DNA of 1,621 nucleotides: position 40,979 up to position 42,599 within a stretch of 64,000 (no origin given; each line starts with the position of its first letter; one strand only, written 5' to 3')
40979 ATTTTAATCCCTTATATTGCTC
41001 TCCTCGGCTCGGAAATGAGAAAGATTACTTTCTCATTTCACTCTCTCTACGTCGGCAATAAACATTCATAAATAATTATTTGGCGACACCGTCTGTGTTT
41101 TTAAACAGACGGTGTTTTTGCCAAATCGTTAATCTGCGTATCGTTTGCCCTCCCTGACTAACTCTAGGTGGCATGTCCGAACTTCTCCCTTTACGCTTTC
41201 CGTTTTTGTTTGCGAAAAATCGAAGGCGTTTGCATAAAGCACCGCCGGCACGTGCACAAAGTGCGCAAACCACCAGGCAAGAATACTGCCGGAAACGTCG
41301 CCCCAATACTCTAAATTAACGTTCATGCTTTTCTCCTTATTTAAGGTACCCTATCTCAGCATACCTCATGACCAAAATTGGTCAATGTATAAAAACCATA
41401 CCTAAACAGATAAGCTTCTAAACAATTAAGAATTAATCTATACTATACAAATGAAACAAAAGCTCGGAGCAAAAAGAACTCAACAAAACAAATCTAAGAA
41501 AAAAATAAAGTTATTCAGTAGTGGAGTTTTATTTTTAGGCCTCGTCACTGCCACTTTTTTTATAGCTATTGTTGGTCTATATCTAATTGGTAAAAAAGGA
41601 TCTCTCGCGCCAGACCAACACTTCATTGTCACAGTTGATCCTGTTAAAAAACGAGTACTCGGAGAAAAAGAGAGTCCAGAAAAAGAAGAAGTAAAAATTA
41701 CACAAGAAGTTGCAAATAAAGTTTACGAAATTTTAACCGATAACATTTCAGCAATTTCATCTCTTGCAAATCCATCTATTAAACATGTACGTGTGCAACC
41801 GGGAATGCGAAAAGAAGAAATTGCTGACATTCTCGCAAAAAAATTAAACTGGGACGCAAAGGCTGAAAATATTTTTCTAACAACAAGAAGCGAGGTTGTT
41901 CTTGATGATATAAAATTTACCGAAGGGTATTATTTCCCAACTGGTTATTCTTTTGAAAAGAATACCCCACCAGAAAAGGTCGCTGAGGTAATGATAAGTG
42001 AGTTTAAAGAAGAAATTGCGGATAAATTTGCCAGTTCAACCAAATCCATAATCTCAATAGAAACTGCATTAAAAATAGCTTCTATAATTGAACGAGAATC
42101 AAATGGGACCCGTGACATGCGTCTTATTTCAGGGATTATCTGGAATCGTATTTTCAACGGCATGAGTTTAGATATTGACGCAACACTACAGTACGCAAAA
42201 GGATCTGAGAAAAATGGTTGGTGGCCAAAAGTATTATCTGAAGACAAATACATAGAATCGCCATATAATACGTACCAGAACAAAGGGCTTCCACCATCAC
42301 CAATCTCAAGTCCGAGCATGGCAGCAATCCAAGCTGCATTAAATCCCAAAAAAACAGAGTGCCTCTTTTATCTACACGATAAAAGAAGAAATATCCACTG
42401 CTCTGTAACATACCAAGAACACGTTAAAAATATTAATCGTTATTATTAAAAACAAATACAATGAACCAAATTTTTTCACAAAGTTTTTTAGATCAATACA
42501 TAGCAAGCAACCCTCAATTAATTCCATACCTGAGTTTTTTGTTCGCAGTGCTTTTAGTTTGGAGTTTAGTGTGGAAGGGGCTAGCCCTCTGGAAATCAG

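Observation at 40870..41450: GC-rich, hairpin-dense non-coding island with a terminator and an adjacent high-GC small ORF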

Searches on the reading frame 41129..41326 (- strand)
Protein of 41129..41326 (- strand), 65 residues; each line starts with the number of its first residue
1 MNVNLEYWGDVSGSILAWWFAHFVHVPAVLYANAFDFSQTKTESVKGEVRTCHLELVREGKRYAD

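Call 11: search_protein_families(library=pfam, proteins=[window:41129-41326:-], max_evalue=0.1)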
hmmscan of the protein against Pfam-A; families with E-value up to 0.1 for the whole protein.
window:41129-41326:- (65 aa): 0 families

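Call 12: find_homologous_proteins(query=window:41129-41326:-, max_evalue=0.01)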
Query window:41129-41326:-: no candidate shares three 5-residue words with the query. No homologue found.

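Call 16: find_encoding_contigs(protein=window:41129-41326:-, flank=4000, max_places=10)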
Protein window:41129-41326:- (65 aa): no gene with exactly this product is on record in the collection.

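Call 69: search_protein_representatives(protein=window:41132-41326:-)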
Query: 65 residues. Proteins with E-value up to 0.001 (for the whole library): 5; up to 1e-10: 2; up to 1e-30: 0. The best 5 are listed.
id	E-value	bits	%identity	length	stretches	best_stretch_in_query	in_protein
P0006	6.3e-15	71.0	55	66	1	1-64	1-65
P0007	3.6e-11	59.1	32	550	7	11-51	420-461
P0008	1.9e-09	53.6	53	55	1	4-46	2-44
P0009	4.6e-08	49.3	-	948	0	-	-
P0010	6.7e-08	48.8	23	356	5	16-49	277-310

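Call 81: find_encoding_contigs(protein=P0006, flank=2500, max_places=6)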
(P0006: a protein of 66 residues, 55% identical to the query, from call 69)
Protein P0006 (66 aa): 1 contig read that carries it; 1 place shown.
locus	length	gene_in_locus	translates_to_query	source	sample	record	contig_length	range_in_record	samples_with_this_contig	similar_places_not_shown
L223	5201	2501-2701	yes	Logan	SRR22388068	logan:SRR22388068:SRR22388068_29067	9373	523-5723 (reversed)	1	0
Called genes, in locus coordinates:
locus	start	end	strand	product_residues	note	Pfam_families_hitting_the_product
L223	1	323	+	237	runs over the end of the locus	PF00215:OMPdecase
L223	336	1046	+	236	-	PF00156:Pribosyltran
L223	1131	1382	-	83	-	PF18893:DUF5652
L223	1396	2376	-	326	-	PF02618:YceG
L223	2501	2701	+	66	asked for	-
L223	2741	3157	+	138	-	-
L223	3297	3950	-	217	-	-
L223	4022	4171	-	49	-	PF02416:TatA_B_E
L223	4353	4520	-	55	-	PF02416:TatA_B_E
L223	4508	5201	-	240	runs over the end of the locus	PF00902:TatC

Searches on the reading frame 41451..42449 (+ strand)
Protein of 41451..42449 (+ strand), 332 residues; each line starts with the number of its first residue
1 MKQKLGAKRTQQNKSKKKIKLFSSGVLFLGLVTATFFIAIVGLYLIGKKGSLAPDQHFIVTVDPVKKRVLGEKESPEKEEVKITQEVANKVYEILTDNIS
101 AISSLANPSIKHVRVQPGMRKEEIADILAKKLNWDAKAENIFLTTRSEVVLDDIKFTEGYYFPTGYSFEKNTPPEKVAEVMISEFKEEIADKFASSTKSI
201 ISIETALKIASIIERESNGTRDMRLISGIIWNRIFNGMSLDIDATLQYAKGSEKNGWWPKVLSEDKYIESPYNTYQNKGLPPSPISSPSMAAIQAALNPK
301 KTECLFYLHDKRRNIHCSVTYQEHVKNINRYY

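Call 11: search_protein_families(library=pfam, proteins=[window:41451-42449:+], max_evalue=0.1)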
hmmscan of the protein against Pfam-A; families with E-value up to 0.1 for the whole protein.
window:41451-42449:+ (332 aa): 2 families
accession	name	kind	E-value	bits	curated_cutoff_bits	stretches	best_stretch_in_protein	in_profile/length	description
PF02618.21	YceG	-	1.1e-55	189.5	32.4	1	98-329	54-274/275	YceG-like family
PF02866.23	Ldh_1_C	-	0.05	14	22.6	0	44-114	26-99/174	lactate/malate dehydrogenase, alpha/beta C-terminal domain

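Call 19: find_encoding_contigs(protein=window:41451-42449:+, flank=4000, max_places=10)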
Protein window:41451-42449:+ (332 aa): 2 contigs read that carry it; 2 places shown.
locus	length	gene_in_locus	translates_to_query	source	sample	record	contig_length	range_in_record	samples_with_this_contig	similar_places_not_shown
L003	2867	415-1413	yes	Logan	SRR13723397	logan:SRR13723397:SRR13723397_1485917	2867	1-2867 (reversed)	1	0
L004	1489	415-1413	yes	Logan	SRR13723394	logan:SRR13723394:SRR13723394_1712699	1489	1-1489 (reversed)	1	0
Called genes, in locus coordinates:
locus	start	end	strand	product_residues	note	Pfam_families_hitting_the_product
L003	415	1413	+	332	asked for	PF02618:YceG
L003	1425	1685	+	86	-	PF18893:DUF5652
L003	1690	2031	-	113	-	-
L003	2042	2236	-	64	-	-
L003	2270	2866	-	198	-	?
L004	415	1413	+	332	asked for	PF02618:YceG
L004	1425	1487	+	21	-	?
